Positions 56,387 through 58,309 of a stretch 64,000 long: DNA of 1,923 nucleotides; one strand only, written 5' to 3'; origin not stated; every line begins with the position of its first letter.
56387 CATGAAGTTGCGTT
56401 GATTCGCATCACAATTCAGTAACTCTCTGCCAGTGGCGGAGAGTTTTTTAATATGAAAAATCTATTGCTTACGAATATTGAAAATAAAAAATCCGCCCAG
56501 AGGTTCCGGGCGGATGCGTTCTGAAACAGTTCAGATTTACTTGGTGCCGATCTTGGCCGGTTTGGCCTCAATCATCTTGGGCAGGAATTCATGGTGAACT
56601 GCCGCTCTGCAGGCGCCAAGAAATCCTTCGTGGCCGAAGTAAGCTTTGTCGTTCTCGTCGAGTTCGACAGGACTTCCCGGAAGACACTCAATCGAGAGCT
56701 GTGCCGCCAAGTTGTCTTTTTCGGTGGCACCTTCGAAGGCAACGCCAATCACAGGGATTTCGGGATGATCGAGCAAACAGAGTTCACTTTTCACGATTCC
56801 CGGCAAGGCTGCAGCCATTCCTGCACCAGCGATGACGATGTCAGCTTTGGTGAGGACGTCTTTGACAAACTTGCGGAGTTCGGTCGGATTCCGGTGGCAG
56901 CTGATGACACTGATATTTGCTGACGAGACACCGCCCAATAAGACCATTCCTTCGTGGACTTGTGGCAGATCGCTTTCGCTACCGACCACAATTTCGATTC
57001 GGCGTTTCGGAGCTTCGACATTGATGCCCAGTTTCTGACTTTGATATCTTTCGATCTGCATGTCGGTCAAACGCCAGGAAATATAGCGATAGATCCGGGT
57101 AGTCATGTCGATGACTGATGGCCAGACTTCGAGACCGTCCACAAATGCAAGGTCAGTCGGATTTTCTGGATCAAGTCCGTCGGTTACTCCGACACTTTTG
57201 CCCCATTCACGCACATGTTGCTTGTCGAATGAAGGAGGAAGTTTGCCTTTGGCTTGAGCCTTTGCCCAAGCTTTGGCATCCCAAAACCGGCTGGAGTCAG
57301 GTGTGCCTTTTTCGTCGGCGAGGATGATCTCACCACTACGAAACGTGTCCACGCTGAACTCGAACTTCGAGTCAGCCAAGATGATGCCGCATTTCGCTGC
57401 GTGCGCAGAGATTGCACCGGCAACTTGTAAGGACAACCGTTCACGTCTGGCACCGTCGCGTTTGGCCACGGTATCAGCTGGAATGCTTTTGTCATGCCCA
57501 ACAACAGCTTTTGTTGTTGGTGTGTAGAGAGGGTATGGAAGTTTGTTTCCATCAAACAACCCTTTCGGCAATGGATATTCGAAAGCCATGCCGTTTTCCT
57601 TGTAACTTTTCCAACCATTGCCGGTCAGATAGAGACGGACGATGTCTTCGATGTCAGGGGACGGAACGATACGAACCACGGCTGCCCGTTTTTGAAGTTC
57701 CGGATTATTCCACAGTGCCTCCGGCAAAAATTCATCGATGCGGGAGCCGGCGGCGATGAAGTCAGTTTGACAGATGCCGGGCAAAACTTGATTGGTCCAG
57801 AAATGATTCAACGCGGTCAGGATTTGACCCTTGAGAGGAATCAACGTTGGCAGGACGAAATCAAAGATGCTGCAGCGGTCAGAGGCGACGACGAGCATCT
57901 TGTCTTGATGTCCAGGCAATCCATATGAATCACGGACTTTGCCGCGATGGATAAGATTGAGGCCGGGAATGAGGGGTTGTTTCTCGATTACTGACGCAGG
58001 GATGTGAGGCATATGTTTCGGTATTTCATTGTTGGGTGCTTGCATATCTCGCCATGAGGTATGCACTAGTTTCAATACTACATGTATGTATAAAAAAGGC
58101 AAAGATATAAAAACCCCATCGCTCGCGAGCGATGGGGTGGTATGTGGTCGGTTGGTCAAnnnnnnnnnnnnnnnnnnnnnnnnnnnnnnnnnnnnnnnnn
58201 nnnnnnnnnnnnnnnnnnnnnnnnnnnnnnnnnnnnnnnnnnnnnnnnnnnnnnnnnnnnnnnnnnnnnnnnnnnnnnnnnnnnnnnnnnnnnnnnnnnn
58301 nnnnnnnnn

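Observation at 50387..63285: GC-rich (~52-55%) de novo purine biosynthesis island in an AT-rich reduced genome, with a large PurL and a PurC-PurE (PAICS-like) fusion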

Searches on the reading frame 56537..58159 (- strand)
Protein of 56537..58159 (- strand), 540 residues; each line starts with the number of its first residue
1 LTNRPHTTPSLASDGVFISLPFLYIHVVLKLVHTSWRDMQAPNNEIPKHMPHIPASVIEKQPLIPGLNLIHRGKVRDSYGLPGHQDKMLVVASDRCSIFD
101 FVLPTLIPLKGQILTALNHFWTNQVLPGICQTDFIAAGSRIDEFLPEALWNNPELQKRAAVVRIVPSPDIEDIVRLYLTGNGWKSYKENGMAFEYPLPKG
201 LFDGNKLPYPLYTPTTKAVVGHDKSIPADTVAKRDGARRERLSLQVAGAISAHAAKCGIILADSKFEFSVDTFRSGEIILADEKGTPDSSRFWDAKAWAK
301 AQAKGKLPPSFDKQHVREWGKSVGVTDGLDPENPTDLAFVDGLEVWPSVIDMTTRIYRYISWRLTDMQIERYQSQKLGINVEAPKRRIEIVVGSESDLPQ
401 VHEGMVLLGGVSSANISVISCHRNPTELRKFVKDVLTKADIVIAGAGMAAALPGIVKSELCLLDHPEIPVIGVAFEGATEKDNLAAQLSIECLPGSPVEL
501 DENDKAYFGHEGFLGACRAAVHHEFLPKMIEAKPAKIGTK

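Call 3: search_protein_families(library=pfam, proteins=[window:56537-58159:-])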
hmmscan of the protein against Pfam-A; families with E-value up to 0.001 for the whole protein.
window:56537-58159:- (540 aa): 2 families
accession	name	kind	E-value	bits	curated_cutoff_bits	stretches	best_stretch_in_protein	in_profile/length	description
PF01259.24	SAICAR_synt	-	3.4e-47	161.6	20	1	70-323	2-222/233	SAICAR synthetase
PF00731.26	AIRC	-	2.2e-14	53.7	30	1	388-494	2-103/148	AIR carboxylase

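Call 6: search_protein_families(library=ncbifam, proteins=[window:56537-58159:-], max_evalue=0.01)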
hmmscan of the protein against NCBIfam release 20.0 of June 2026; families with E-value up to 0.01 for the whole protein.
window:56537-58159:- (540 aa): 8 families
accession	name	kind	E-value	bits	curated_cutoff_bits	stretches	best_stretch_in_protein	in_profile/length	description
NF010568.0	PRK13961.1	equivalog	3.1e-68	230.2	251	1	63-327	9-261/297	phosphoribosylaminoimidazolesuccinocarboxamide synthase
NF009251.0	PRK12607.1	equivalog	8.5e-47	159.5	371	1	58-320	7-254/315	phosphoribosylaminoimidazolesuccinocarboxamide synthase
TIGR00081.1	purC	equivalog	3.7e-34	118.4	189.9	1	70-325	8-242/279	phosphoribosylaminoimidazolesuccinocarboxamide synthase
NF010564.0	PRK13959.1-1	subfamily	5.8e-20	71.6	459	1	68-330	2-255/294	phosphoribosylaminoimidazolesuccinocarboxamide synthase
NF010567.0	PRK13960.1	equivalog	5e-16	58.4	581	2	234-302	210-280/367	phosphoribosylaminoimidazolesuccinocarboxamide synthase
TIGR02735.1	purC_vibrio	equivalog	1.9e-15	56.6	394.2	2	239-301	214-278/365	phosphoribosylaminoimidazolesuccinocarboxamide synthase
TIGR01162.1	purE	equivalog_domain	2.6e-12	46.5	149.6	1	389-482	2-93/156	5-(carboxyamino)imidazole ribonucleotide mutase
NF033503.1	LarB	equivalog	0.0033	17.1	175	1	382-458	76-152/209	nickel pincer cofactor biosynthesis protein LarB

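Call 16: find_homologous_proteins(query=window:56540-58012:-, max_evalue=0.00001)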
Query seq(491 aa) (491 aa): 1626 proteins with E <= 0.00001 among 8000 candidates; the best 120 are listed.
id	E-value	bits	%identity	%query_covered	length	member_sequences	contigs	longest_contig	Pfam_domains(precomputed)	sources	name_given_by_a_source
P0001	0.0e+0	1129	100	100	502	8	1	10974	PF01259.25,PF00731.27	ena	-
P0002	3.0e-221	753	69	100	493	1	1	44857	PF01259.25,PF00731.27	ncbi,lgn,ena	-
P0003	2.9e-213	727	68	100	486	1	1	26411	PF01259.25,PF00731.27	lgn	-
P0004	3.3e-211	720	67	100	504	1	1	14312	PF01259.25,PF00731.27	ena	-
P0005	5.1e-210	716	67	99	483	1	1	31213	PF01259.25,PF00731.27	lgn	-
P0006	9.6e-204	696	67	100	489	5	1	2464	PF01259.25,PF00731.27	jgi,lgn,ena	-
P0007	1.3e-202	692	64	99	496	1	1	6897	PF01259.25,PF00731.27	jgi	jgi:phosphoribosylaminoimidazole-succinocarboxamide synthase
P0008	9.3e-197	673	62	100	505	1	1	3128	PF01259.25,PF00731.27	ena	-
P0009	4.3e-196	670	63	99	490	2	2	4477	PF01259.25,PF00731.27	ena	-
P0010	1.9e-195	668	64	100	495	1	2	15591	PF01259.25,PF00731.27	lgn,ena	-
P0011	4.0e-190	651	62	100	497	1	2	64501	PF01259.25,PF00731.27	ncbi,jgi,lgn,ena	-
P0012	1.2e-188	646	61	99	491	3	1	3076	PF01259.25,PF00731.27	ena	-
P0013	3.1e-187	641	62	96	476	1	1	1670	PF01259.25,PF00731.27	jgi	jgi:phosphoribosylaminoimidazole-succinocarboxamide synthase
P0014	5.7e-186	637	61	99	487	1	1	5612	PF01259.25,PF00731.27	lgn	-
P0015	8.9e-184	630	61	99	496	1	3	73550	PF01259.25,PF00731.27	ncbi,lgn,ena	-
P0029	1.5e-167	576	57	100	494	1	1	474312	PF01259.25,PF00731.27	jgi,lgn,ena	-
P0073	1.1e-143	498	51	99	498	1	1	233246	PF01259.25,PF00731.27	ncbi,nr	ncbi:MAG: phosphoribosylaminoimidazolesuccinocarboxamide synthase [Patescibacteria group bacterium]|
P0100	5.7e-132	459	50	99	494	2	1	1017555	PF01259.25,PF00731.27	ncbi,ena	-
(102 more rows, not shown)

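Call 18: find_encoding_contigs(protein=P0100, flank=10000, max_places=2)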
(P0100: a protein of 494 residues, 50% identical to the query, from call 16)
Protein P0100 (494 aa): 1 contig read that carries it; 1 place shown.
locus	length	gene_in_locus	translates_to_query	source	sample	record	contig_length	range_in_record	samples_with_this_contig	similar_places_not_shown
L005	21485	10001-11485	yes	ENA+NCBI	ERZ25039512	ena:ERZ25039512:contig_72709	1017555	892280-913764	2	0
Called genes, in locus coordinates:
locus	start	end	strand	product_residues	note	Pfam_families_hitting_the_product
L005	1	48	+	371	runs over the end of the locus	PF02353:CMAS, PF13489:Methyltransf_23, PF01728:FtsJ (weak), PF08241:Methyltransf_11, PF08242:Methyltransf_12, PF13649:Methyltransf_25, PF13847:Methyltransf_31 (weak)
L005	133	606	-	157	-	-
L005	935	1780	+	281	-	PF00665:rve (weak)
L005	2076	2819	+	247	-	PF12120:Arr-ms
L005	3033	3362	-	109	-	-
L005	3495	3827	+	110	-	-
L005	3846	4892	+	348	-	-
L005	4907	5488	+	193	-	PF13576:Pentapeptide_3 (weak), PF00805:Pentapeptide (weak), PF13599:Pentapeptide_4, PF23894:LD_SV2 (weak), PF13599:Pentapeptide_4, PF00805:Pentapeptide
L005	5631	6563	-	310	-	-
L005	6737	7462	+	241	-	PF01522:Polysacc_deac_1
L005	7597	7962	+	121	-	PF00903:Glyoxalase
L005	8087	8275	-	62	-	PF00127:Copper-bind (faint)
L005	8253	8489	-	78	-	-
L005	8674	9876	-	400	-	PF07690:MFS_1, PF12832:MFS_1_like (faint), PF07690:MFS_1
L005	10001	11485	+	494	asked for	PF01259:SAICAR_synt, PF00731:AIRC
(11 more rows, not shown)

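Call 19: find_encoding_contigs(protein=P0073, flank=10000, max_places=2)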
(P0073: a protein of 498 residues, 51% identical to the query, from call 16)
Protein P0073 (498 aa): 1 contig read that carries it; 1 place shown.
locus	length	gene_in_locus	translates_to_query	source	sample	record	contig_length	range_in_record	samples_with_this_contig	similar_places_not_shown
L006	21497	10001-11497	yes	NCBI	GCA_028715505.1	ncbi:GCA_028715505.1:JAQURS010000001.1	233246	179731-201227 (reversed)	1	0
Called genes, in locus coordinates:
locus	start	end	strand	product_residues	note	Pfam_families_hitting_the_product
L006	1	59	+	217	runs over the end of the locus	PF00004:AAA (faint)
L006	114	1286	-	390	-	PF07690:MFS_1, PF12832:MFS_1_like, PF11700:ATG22, PF07690:MFS_1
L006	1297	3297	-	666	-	PF05226:CHASE2, PF00211:Guanylate_cyc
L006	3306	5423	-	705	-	PF18915:DUF5667 (weak), PF02368:Big_2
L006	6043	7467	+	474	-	PF13727:CoA_binding_3 (weak), PF02397:Bac_transf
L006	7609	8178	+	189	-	PF13489:Methyltransf_23 (faint), PF08241:Methyltransf_11, PF08242:Methyltransf_12, PF13649:Methyltransf_25, PF13847:Methyltransf_31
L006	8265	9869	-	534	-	PF00117:GATase, PF02540:NAD_synthase (faint), PF00958:GMP_synt_C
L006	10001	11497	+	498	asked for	PF01259:SAICAR_synt, PF00731:AIRC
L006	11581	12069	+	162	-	PF20603:Bact_hydrolase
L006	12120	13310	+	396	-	PF13439:Glyco_transf_4, PF00534:Glycos_transf_1, PF13692:Glyco_trans_1_4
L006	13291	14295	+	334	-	PF13439:Glyco_transf_4, PF00534:Glycos_transf_1, PF13692:Glyco_trans_1_4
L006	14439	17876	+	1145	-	PF17957:Big_7 (weak)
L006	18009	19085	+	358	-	-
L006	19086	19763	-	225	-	-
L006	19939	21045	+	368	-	PF21710:Spt6_S1 (faint), PF00575:S1 (weak), PF24685:OB_RRP5_4th (faint), PF00575:S1, PF23459:S1_RRP5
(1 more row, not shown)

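Call 23: find_related_loci(query=A1, collection=genome_contigs, flank=10000)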
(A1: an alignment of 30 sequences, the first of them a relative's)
Query A1 (502 aa) in genome_contigs; peptide patterns used: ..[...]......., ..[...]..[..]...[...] (x = any residue, [..] = any of these).
600 stretches matched a pattern (row limit reached: there are more); 584 encode a relative of the query (tblastn E <= 1e-3); the best 80 are kept; 80 distinct loci.
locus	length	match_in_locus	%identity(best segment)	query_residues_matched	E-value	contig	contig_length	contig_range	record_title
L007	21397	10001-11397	42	32-441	2e-52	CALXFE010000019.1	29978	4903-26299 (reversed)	MAG: uncultured Clostridia bacterium isolate BRZ_ID__bin55 genome assembly, contig: BRZ_ID__NODE_2216_length_29978_cov_2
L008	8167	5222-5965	41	26-281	7e-52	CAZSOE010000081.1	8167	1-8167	MAG TPA_asm: uncultured Chloracidobacterium sp. isolate SRP237561_co1_288 genome assembly, contig: NODE_17752_length_816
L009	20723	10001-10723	44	32-281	1e-51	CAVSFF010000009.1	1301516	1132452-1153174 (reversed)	MAG: uncultured Thermoleophilia bacterium isolate MFD01872.bin.1.105 genome assembly, contig: contig_33812, whole genome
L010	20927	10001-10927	38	6-327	1e-51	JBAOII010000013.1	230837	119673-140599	MAG: Candidatus Competibacter sp. isolate AS_Ams2_Bin39 np2-np3_contig_25724, whole genome shotgun sequence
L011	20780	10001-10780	43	26-297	3e-51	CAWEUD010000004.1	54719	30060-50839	MAG: uncultured Chloroflexia bacterium isolate MFD05684.bin.3.306 genome assembly, contig: contig_17158, whole genome sh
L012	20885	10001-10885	39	14-328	5e-51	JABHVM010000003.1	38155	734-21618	MAG: Thiotrichales bacterium isolate SI047_bin108 k141_28157, whole genome shotgun sequence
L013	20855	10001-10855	42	8-299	6e-51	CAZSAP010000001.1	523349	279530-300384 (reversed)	MAG TPA_asm: uncultured bacterium isolate binchicken_co269_236 genome assembly, contig: NODE_6_length_523349_cov_52.6860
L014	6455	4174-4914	42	24-286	6e-51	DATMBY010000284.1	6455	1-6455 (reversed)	MAG TPA_asm: Solirubrobacterales bacterium isolate SMAG_U13366 k141_645396, whole genome shotgun sequence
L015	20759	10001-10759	44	28-286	1e-50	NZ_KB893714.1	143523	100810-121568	Parafrankia elaeagni strain BMG5.12 B207DRAFT_scaffold_17.18, whole genome shotgun sequence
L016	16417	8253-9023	43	23-286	2e-50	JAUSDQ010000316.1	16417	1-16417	MAG: Sulfuricaulis sp. isolate E14_maxbin.089_sub E14_k141_662003, whole genome shotgun sequence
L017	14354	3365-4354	36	24-389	1e-50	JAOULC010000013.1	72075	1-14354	MAG: Gammaproteobacteria bacterium isolate 8_1_Jan_SF_Bin65 8_1_Jan_SF_Bin65_scaffold_135_c1, whole genome shotgun seque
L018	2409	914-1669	42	26-285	3e-51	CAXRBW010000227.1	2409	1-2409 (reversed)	MAG: Pyrinomonadaceae bacterium isolate CJ01B_8.133 genome assembly, contig: k141_1932691, whole genome shotgun sequence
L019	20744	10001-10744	43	26-281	4e-50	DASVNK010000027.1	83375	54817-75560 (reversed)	MAG TPA_asm: Verrucomicrobiia bacterium isolate SMAG_U3125 k141_346063, whole genome shotgun sequence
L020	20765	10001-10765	41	24-286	3e-50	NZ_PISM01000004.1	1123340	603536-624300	Stutzerimonas kunmingensis strain BUN14 Contig_4, whole genome shotgun sequence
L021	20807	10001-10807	42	8-286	2e-49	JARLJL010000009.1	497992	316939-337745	MAG: Sulfuriferula sp. isolate MAG_CA113 MetaCoAG_Bin_113_Anoxic_k141_755723, whole genome shotgun sequence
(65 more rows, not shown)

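Call 26: find_encoding_contigs(protein=P0002, flank=10000, max_places=1)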
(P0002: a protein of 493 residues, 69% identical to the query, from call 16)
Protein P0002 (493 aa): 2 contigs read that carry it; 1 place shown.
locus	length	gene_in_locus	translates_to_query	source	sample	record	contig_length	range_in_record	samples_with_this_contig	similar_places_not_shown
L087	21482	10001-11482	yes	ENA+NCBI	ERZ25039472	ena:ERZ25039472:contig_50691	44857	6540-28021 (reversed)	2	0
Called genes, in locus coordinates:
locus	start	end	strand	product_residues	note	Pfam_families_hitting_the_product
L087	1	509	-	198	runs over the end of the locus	PF00334:NDK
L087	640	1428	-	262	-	PF00557:Peptidase_M24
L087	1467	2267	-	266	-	PF00406:ADK, PF13207:AAA_17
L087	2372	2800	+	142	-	PF02452:PemK_toxin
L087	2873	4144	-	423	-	PF00344:SecY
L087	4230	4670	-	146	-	PF00828:Ribosomal_L27A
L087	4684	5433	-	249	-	PF00333:Ribosomal_S5, PF03719:Ribosomal_S5_C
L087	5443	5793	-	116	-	PF00861:Ribosomal_L18p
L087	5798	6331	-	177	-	PF00347:Ribosomal_L6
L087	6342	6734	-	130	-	PF00410:Ribosomal_S8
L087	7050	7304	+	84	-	-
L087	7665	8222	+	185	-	PF07963:N_methyl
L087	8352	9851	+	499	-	PF00206:Lyase_1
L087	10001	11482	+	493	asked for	PF01259:SAICAR_synt, PF00731:AIRC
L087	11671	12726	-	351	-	-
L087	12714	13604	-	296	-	PF01180:DHO_dh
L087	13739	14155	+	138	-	PF13408:Zn_ribbon_recom (weak)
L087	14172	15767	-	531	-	PF04326:SLFN_AlbA_2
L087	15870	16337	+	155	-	-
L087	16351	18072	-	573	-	PF13166:AAA_13, PF02463:SMC_N (weak)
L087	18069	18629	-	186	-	PF13166:AAA_13 (weak)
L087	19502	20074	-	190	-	-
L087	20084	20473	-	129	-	PF01471:PG_binding_1 (weak)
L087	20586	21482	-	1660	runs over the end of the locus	PF10179:NDNF (faint), PF25059:FN3_DSCAM-DSCAML_C (faint), PF00657:Lipase_GDSL (weak), PF13472:Lipase_GDSL_2, PF16656:Pur_ac_phosph_N (weak), PF00041:fn3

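Call 27: find_encoding_contigs(protein=P0011, flank=10000, max_places=1)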
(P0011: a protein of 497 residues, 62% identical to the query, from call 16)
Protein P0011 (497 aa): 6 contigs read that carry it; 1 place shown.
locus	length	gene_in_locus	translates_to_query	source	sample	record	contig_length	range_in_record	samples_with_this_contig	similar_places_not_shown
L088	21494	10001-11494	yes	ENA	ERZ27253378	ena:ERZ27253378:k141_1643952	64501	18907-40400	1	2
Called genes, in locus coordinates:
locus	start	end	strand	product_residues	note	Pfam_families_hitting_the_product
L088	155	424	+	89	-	-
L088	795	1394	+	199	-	PF00929:RNase_T, PF16473:Rv2179c-like (weak)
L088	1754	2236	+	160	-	-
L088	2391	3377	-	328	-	PF02899:Phage_int_SAM_1, PF13495:Phage_int_SAM_4 (faint), PF00589:Phage_integrase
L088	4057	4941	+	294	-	-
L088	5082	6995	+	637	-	PF17764:PriA_3primeBD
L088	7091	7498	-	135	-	PF17428:DUF5412 (weak)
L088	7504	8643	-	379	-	PF01926:MMR_HSR1, PF02421:FeoB_N, PF06071:YchF-GTPase_C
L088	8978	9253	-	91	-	PF12840:HTH_20 (weak), PF01022:HTH_5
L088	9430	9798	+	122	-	-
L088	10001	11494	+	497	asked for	PF01259:SAICAR_synt, PF00731:AIRC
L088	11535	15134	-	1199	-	PF00133:tRNA-synt_1 (weak), PF09334:tRNA-synt_1g, PF00133:tRNA-synt_1, PF01725:Ham1p_like (weak), PF13603:tRNA-synt_1_2, PF00133:tRNA-synt_1, PF09334:tRNA-synt_1g (weak), PF08264:Anticodon_1, +1 more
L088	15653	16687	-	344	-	PF18920:DUF5671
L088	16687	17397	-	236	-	PF13177:DNA_pol3_delta2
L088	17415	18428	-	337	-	PF00022:Actin, PF06723:MreB_Mbl, PF00012:HSP70, PF14450:FtsA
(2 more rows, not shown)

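Call 28: find_encoding_contigs(protein=P0029, flank=10000, max_places=1)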
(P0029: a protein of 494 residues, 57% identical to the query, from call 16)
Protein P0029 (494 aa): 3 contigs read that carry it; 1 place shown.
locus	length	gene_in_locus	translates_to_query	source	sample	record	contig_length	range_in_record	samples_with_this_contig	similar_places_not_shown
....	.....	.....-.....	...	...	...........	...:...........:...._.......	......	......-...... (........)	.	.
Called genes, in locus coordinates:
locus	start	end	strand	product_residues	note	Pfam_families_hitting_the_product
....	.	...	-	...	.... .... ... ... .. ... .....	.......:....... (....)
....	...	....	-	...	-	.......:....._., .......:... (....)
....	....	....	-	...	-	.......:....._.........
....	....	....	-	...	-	-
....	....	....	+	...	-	-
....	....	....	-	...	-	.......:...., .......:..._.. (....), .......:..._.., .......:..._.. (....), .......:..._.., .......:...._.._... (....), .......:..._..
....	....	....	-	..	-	-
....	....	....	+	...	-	-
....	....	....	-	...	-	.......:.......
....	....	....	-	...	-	-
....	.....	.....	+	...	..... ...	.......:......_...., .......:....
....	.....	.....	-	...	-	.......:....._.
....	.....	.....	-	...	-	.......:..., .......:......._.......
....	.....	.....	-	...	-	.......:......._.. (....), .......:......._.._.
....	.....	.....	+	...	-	-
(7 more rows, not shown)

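Call 60: predict_structure(alignment_id=A1)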
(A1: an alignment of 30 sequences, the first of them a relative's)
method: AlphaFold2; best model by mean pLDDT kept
length: 502 residues; sequences in the alignment: 30
mean_pLDDT: 90.7   pTM: 0.90
mean pLDDT of the five models: 90.7, 90.3, 90.2, 90.1, 90.0
residues with pLDDT >= 90: 358; 70-90: 123; 50-70: 11; < 50: 10
segments of 3 or more residues with pLDDT < 50: 1-10
pLDDT, mean of each block of 10 residues (from residue 1): 39 86 93 93 96 95 93 97 96 96 98 97 94 93 87 84 79 89 77 87 95 96 94 77 91 90 83 82 89 91 94 95 96 98 93 95 95 94 94 97 94 90 95 96 94 90 94 97 94 86 80
secondary structure, 60 per line:
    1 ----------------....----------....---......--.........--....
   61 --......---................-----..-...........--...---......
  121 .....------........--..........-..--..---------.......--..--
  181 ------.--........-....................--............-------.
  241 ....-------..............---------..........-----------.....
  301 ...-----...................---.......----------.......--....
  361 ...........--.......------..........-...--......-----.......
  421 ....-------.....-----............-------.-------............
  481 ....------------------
elements in order: H17-20 E31-34 E38-43 E46-54 E57-60 E63-68 H72-87 E96-99 H100-106 H115-120 E121-125 E132-139 H142-151 E168-174 H190-197 H199-218 E221-232 E240-244 E252-256 H257-265 H275-284 H296-303 H309-327 H331-337 E348-354 H357-370 E374-380 H387-396 E403-408 H414-424 E432-436 H442-453 H471-484
